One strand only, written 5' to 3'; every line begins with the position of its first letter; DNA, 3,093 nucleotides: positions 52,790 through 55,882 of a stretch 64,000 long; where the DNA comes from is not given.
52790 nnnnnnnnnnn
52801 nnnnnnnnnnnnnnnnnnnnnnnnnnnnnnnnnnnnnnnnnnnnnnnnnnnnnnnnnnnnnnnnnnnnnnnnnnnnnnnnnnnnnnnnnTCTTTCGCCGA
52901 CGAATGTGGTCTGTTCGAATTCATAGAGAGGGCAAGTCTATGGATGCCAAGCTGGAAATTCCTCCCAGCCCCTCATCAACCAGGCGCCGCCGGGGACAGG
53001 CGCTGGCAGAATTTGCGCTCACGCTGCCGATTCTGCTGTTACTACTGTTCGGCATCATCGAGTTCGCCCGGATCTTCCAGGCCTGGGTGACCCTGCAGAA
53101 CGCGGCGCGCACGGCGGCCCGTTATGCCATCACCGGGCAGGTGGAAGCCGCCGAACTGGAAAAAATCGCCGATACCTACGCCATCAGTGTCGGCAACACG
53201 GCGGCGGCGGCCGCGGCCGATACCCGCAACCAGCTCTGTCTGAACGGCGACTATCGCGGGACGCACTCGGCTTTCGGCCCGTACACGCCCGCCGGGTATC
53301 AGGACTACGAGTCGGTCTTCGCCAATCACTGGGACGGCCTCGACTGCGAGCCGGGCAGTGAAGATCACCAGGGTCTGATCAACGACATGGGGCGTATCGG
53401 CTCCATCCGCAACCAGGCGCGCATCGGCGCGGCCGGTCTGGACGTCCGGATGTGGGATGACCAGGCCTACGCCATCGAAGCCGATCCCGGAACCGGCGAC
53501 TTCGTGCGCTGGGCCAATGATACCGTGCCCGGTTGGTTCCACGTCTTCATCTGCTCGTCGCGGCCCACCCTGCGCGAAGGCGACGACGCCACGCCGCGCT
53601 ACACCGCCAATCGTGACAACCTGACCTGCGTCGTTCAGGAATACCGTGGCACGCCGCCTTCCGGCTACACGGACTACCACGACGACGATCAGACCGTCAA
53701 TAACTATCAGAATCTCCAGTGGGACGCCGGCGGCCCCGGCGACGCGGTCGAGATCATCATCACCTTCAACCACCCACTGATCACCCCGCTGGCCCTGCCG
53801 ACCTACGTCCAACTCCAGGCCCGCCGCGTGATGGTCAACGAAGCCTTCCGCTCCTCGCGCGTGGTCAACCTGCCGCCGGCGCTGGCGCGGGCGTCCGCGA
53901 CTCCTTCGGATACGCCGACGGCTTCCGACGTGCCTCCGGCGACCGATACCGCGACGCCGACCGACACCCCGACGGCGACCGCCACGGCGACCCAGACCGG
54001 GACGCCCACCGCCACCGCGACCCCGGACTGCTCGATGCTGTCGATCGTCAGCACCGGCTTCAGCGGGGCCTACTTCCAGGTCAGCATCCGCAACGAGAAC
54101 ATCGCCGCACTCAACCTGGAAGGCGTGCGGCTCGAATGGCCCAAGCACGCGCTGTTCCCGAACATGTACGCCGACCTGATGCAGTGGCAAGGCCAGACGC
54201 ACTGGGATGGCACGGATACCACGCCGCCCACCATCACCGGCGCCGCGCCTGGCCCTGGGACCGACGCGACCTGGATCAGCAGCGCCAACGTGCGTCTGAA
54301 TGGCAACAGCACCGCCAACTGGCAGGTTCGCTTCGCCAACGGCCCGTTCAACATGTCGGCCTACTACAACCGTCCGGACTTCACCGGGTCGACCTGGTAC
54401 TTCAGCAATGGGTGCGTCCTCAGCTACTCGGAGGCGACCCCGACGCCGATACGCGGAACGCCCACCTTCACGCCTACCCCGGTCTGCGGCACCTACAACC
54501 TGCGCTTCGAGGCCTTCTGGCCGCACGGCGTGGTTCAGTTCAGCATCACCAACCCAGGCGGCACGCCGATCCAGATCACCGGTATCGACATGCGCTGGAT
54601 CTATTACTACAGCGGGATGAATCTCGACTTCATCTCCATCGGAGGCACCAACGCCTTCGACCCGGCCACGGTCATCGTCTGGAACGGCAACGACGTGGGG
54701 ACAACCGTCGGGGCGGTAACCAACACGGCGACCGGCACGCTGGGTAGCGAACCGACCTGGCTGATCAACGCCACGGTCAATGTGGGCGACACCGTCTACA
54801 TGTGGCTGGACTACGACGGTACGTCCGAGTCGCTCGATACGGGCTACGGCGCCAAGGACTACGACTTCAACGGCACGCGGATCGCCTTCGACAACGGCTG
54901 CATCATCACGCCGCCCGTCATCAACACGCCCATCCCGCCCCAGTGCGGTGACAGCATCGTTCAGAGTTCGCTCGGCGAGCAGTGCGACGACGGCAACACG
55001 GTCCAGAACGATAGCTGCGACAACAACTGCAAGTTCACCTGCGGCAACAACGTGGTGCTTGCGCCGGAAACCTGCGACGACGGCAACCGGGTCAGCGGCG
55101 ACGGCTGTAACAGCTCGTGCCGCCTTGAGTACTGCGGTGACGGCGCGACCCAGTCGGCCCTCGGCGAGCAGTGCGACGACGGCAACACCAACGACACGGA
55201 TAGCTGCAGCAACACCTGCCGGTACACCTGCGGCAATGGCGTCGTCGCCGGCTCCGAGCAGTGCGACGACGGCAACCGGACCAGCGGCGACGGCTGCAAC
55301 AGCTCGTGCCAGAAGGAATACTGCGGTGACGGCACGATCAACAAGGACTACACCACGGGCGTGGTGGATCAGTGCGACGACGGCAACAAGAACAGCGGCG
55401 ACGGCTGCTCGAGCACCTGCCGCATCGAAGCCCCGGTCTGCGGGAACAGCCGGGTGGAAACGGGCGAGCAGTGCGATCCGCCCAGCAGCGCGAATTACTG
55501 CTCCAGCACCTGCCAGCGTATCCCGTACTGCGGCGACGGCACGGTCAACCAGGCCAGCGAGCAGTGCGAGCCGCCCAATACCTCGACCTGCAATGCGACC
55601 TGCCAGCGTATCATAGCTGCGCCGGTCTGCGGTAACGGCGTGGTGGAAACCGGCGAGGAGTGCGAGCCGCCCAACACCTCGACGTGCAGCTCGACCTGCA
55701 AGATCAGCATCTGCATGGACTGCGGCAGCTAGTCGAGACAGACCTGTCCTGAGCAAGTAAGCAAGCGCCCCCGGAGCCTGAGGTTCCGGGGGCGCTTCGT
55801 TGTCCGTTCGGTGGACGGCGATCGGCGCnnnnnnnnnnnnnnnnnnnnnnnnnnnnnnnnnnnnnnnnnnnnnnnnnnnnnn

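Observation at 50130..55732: Orphan TadE / TadG-VWA / giant TadE-like trio without any pilus machinery in the neighbourhood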

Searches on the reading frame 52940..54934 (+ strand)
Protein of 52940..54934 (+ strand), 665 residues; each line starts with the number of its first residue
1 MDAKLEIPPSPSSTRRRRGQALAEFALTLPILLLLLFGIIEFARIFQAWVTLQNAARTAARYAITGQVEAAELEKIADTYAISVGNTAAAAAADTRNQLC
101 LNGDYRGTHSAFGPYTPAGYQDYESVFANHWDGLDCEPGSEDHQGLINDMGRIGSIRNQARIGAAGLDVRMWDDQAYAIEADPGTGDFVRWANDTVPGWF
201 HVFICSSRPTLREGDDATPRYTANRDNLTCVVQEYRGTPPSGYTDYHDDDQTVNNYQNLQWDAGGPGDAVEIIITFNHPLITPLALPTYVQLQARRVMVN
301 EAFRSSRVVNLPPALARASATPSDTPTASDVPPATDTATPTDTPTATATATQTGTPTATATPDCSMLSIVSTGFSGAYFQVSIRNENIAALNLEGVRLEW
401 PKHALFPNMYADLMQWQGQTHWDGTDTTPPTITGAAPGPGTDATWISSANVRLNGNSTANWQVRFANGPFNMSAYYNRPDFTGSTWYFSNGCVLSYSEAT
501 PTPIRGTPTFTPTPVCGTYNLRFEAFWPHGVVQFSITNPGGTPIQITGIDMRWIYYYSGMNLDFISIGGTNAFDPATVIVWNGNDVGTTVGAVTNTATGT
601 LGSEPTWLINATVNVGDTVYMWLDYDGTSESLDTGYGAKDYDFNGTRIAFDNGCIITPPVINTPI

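Call 40: find_homologous_proteins(query=window:52940-54934:+)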
Query window:52940-54934:+ (665 aa): 346 proteins with E <= 0.001 among 8000 candidates; the best 120 are listed.
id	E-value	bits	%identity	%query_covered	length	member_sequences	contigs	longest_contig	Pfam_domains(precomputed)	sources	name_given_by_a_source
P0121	0.0e+0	1549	100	100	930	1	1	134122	PF13948.12,PF07811.18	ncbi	-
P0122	0.0e+0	1277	84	98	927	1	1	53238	PF13948.12,PF07811.18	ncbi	-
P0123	1.7e-294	997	67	99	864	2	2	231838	PF13948.12,PF07811.18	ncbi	-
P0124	3.5e-291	986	64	100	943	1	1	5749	PF13948.12,PF07811.18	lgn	-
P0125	1.5e-289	981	66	98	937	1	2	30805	PF13948.12,PF07811.18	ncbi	-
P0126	3.3e-286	969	66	96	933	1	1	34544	PF13948.12,PF07811.18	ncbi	-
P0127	7.7e-280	948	66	96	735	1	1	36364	PF07811.18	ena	-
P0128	1.9e-275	934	64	100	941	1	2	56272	PF13948.12,PF07811.18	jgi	jgi:cysteine-rich repeat protein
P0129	1.0e-268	912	62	99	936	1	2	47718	PF13948.12,PF07811.18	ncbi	-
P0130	7.6e-253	859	59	100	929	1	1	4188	PF13948.12,PF07811.18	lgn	-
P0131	5.7e-230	784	56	100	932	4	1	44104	PF13948.12,PF07811.18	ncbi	-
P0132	1.2e-204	700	53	98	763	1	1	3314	PF07811.18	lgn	-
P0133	2.8e-177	609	96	42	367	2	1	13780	-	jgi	jgi:hypothetical protein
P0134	3.4e-132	460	41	98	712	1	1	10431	PF07811.18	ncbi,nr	ncbi:MAG TPA: TadE/TadG family type IV pilus assembly protein [Aggregatilineaceae bacterium]|nr:TadE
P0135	4.4e-131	457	42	98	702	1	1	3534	PF07811.18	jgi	-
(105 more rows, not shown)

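Call 42: find_encoding_contigs(protein=P0121, flank=10000, max_places=2)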
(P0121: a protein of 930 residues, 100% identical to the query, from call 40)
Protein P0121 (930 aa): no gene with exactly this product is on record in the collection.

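Call 53: predict_structure(alignment_id=A2)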
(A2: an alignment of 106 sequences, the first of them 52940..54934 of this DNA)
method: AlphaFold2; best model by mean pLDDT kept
length: 665 residues; sequences in the alignment: 106
mean_pLDDT: 87.5   pTM: 0.50
mean pLDDT of the five models: 87.5, 87.1, 86.4, 86.1, 85.8
residues with pLDDT >= 90: 482; 70-90: 98; 50-70: 18; < 50: 67
segments of 3 or more residues with pLDDT < 50: 1-19, 305-312, 314-352
pLDDT, mean of each block of 10 residues (from residue 1): 41 45 70 88 94 96 93 96 94 95 95 91 95 95 95 97 94 94 93 97 96 83 96 88 81 94 93 97 84 94 54 43 41 43 45 60 96 97 97 97 96 96 95 86 84 97 97 96 97 96 82 88 97 97 96 96 97 95 91 92 90 96 97 97 97 94 83
secondary structure, 60 per line:
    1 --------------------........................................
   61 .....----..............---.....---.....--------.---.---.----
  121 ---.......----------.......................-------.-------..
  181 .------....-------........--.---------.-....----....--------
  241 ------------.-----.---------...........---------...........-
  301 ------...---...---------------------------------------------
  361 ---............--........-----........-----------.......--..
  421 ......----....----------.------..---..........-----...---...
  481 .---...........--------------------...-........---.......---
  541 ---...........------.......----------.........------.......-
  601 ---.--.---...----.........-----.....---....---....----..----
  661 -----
elements in order: H21-65 H70-83 H87-91 H95-99 H124-130 H141-163 E179-181 E188-191 E199-206 E221-224 E229-232 E269-279 E289-299 E367-375 E378-385 E391-398 E410-416 E419-426 E431-434 E457-466 H478-481 E485-488 E492-495 E520-527 E531-537 E544-554 E561-567 E578-586 E593-599 E611-613 E618-626 H632-636 H640-643 E647-650

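Call 56: fold_search(model_id=the predicted structure, library=pdb)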
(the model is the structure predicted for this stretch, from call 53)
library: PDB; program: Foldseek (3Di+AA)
matches with E <= 10: 1102; with E <= 0.001: 25
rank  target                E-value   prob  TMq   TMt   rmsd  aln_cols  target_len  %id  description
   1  7kwb_A                7.5e-06  0.80  0.11  0.15  23.7       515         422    9  Surface glycan-binding protein B from Bacteroides thetaiotaomicron (released 2021-02-17)
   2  1sg3_B                5.3e-05  0.80  0.09  0.16  20.7       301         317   12  Structure of allantoicase (released 2004-03-02)
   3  1sg3_A                7.4e-05  0.75  0.09  0.16  20.7       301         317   12  Structure of allantoicase (released 2004-03-02)
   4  4xup_A                1.3e-04  0.54  0.08  0.14  21.1       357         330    9  Structure of the N-terminal CBM22-1-CBM22-2 tandem domain from Paenibacillus barcinonensis Xyn10C (released 2015-06-03)
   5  4xup_F                2.3e-04  0.41  0.08  0.14  24.1       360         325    9  Structure of the N-terminal CBM22-1-CBM22-2 tandem domain from Paenibacillus barcinonensis Xyn10C (released 2015-06-03)
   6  4xup_B                2.4e-04  0.44  0.08  0.14  22.6       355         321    8  Structure of the N-terminal CBM22-1-CBM22-2 tandem domain from Paenibacillus barcinonensis Xyn10C (released 2015-06-03)
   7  4xup_D                2.4e-04  0.44  0.08  0.14  21.6       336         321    7  Structure of the N-terminal CBM22-1-CBM22-2 tandem domain from Paenibacillus barcinonensis Xyn10C (released 2015-06-03)
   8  7kwb_B                2.4e-04  0.44  0.10  0.14  18.7       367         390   14  Surface glycan-binding protein B from Bacteroides thetaiotaomicron (released 2021-02-17)
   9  2ber                  2.5e-04  0.87  0.11  0.11  19.4       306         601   14  Y370G Active Site Mutant of the Sialidase from Micromonospora viridifaciens in complex with beta-Neu5Ac (sialic acid). (released 2005-04-04)
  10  7k66_A                2.7e-04  0.72  0.10  0.06  18.5       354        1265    7  Structure of Blood Coagulation Factor VIII in Complex with an Anti-C1 Domain Pathogenic Antibody Inhibitor (released 2020-10-14)
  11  5k9h                  3.2e-04  0.89  0.10  0.12  20.1       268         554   10  Crystal structure of a glycoside hydrolase 29 family member from an unknown rumen bacterium (released 2016-09-28)
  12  4b60_A                3.2e-04  0.69  0.11  0.20  16.5       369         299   10  Structure of rFnBPA(189-505) in complex with fibrinogen gamma chain C- terminal peptide (released 2013-10-09)
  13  2y7l_A                3.5e-04  0.66  0.12  0.19  14.5       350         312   10  Structure of N-terminal domain of Candida albicans Als9-2 in complex with human fibrinogen gamma peptide (released 2011-10-05)
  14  7kwc                  3.9e-04  0.80  0.11  0.25  17.0       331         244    8  Surface glycan-binding protein B (truncated) from Bacteroides thetaiotaomicron (released 2021-02-17)
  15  5awo                  4.4e-04  0.69  0.09  0.10  18.6       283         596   11  Arthrobacter globiformis T6 isomalto-dextranse (released 2015-09-09)
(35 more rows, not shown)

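Call 71: search_solved_structures(query=A2, max_evalue=1)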
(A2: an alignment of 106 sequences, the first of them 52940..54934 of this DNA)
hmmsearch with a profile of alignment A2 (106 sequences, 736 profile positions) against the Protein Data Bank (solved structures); distinct sequences matched with E-value up to 1: 1.
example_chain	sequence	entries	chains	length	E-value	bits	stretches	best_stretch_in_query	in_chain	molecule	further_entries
8zvk_A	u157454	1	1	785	1.2e-09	40.5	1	632-716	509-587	AaBgIC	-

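Call 84: list_cluster_members(proteins=[P0121, P0001, P0024])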
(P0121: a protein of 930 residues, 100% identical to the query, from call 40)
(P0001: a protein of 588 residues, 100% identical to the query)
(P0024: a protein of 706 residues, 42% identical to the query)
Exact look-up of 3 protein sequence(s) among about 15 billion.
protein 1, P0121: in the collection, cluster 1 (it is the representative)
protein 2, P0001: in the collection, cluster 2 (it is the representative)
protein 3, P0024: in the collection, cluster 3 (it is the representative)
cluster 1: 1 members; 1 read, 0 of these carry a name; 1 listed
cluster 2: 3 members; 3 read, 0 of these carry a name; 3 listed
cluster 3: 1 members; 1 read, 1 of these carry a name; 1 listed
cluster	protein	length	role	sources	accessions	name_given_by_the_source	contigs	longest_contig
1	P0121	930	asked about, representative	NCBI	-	-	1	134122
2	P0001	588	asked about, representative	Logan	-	-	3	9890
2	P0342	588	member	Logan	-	-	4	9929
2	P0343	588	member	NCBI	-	-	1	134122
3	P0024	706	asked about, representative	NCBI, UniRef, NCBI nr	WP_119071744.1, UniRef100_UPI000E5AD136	pilus assembly protein TadG-related protein [Aggregatilinea lenta] | pilus assembly protein TadG-related protein n=1 Tax=Aggregatilinea lenta TaxID=913108 ...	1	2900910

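Call 85: find_encoding_contigs(protein=P0343, flank=10000, max_places=2)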
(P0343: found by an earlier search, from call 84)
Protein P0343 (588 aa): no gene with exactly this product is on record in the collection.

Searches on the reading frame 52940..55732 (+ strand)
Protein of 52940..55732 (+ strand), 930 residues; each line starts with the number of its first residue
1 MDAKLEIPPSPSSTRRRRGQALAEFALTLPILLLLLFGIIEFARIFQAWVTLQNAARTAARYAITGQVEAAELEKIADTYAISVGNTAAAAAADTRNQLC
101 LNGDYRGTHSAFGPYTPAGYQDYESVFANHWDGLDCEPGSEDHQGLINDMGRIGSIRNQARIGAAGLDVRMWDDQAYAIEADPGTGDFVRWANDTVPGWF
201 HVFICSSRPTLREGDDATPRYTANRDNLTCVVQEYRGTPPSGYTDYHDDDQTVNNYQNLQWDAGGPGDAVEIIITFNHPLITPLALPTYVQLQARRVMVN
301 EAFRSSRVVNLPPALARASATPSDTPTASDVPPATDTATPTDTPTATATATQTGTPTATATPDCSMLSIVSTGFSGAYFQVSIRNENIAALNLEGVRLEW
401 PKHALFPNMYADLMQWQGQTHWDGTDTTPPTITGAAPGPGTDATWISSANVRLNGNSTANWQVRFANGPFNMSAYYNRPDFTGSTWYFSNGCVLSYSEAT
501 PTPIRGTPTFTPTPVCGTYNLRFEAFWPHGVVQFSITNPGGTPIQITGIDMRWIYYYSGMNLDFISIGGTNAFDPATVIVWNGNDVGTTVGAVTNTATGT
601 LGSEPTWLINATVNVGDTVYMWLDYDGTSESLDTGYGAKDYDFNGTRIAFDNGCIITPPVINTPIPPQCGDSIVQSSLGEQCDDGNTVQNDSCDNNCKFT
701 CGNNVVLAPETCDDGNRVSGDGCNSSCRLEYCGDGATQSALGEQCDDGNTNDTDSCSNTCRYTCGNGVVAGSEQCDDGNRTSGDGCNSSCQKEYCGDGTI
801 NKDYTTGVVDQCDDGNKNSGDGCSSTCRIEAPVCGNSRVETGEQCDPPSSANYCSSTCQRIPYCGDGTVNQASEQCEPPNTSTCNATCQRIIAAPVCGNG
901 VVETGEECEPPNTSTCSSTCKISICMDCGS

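Call 3: search_protein_families(library=pfam, proteins=[window:52940-55732:+], max_evalue=0.01)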
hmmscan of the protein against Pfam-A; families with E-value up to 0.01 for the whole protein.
window:52940-55732:+ (930 aa): 2 families
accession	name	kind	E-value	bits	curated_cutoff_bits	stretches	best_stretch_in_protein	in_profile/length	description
PF13948.11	DUF4215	-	3.3e-29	101.4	27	4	758-791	15-47/47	Domain of unknown function (DUF4215)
PF07811.17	TadE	-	2.6e-16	59.9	22.9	1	19-61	1-43/43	TadE-like protein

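Call 4: search_protein_families(library=ncbifam, proteins=[window:52940-55732:+], max_evalue=0.01)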
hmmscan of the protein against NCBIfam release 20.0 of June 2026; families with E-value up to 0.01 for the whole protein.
window:52940-55732:+ (930 aa): 1 family
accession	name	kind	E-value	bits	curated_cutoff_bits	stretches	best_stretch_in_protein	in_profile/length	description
TIGR02232.1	myxo_disulf_rpt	repeat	6.7e-52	173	20.8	5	763-793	3-33/38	cysteine-rich acidic repeat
